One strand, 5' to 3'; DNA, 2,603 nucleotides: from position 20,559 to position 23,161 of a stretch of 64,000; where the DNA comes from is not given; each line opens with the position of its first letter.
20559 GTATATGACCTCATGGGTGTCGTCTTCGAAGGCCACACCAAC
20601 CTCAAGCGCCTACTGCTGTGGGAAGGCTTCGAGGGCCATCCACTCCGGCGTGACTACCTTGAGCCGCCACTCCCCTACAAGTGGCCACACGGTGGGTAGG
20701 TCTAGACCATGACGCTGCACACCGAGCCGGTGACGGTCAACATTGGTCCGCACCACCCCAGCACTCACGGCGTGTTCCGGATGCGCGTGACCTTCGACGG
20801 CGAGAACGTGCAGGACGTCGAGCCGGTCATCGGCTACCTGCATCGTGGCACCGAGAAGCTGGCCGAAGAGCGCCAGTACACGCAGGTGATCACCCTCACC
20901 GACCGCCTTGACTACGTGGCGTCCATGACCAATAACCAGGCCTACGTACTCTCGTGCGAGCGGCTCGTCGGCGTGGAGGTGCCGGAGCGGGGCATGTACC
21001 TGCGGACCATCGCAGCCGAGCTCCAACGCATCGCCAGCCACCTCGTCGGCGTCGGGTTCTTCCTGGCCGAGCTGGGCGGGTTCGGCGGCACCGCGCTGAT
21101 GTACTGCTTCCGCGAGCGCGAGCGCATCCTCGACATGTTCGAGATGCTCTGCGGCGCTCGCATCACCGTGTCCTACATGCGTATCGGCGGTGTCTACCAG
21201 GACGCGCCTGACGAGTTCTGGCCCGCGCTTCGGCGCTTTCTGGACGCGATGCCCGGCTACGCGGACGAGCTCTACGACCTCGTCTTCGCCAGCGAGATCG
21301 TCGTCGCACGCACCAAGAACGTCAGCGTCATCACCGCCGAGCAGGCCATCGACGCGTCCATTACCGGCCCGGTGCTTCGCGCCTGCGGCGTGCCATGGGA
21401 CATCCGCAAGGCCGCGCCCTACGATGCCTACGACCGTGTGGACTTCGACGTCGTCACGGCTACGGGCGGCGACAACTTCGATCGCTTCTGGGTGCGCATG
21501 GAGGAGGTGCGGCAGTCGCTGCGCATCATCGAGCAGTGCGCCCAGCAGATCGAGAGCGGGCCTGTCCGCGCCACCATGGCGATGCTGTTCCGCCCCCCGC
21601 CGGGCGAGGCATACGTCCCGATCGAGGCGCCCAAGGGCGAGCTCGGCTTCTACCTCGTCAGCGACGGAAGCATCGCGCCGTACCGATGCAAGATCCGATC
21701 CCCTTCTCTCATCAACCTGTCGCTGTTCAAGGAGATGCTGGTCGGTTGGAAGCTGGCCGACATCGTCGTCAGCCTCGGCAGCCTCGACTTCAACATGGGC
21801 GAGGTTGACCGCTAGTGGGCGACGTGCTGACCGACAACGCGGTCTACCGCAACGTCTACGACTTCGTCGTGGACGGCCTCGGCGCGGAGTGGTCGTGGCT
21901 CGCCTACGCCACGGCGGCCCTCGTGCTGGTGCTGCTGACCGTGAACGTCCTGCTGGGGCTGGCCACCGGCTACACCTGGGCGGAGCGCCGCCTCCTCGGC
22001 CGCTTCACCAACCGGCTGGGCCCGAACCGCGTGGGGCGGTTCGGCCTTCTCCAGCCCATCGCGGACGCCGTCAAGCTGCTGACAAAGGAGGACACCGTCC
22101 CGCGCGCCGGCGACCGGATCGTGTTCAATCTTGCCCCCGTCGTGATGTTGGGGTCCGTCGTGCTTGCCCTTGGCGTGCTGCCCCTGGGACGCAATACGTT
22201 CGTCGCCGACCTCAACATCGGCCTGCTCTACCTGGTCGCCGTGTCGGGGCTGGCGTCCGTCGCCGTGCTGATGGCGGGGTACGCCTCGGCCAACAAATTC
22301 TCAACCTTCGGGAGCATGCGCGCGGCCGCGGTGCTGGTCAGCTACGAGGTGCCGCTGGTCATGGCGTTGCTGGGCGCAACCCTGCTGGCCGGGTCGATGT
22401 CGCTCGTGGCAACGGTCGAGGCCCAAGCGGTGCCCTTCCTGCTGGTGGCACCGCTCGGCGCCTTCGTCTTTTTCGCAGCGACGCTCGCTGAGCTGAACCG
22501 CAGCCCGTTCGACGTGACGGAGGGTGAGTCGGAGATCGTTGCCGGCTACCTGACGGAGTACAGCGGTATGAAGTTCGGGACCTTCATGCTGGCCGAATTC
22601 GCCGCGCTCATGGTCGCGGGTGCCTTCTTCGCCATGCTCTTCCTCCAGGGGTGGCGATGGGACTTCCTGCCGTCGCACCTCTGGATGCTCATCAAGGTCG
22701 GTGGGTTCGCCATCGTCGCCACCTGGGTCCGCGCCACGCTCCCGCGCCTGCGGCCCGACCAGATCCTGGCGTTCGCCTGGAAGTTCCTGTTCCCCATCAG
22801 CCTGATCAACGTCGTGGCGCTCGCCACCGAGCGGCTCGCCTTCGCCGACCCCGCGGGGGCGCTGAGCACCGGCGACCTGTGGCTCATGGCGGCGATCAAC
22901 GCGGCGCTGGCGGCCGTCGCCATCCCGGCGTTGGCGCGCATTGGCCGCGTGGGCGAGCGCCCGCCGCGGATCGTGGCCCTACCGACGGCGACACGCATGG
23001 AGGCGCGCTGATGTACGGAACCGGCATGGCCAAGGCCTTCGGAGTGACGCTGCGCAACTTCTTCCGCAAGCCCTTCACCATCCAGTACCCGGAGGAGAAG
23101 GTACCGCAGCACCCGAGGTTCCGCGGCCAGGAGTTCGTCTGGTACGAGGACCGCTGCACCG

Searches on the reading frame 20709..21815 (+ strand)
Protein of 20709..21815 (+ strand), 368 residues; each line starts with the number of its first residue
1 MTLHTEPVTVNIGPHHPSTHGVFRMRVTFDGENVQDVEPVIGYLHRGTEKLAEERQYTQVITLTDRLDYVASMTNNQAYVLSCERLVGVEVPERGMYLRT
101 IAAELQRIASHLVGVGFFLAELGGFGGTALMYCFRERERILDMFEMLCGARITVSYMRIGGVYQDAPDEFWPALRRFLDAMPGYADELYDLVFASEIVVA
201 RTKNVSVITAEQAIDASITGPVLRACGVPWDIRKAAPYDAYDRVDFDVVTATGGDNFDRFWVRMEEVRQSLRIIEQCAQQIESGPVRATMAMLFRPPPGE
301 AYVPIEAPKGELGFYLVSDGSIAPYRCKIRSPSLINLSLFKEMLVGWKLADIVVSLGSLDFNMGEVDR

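Call 74: search_protein_families(library=pfam, proteins=[window:20709-21815:+], max_evalue=0.00001)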
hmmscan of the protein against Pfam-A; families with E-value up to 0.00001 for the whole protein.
window:20709-21815:+ (368 aa): 1 family
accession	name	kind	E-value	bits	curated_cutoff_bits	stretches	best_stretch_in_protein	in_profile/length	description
PF00346.24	Complex1_49kDa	-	3.9e-93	311.9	24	2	128-289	6-167/271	Respiratory-chain NADH dehydrogenase, 49 Kd subunit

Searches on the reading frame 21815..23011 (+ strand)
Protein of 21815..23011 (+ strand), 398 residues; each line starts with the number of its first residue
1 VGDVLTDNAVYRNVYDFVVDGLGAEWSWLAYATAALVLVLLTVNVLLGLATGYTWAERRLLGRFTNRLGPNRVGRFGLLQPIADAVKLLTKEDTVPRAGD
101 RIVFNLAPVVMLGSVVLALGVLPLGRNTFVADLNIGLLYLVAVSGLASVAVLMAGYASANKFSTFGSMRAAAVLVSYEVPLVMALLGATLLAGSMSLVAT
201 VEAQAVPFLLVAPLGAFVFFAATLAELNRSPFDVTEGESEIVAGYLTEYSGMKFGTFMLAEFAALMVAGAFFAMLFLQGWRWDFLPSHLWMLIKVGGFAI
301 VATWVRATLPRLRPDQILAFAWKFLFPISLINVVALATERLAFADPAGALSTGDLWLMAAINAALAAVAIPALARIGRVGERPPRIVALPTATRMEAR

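Call 74: search_protein_families(library=pfam, proteins=[window:21815-23011:+], max_evalue=0.00001)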
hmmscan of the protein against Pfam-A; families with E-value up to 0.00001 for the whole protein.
window:21815-23011:+ (398 aa): 1 family
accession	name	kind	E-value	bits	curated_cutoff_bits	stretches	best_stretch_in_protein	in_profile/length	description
PF00146.26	NADHdh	-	1.4e-102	343.5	27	1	39-336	4-297/298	NADH dehydrogenase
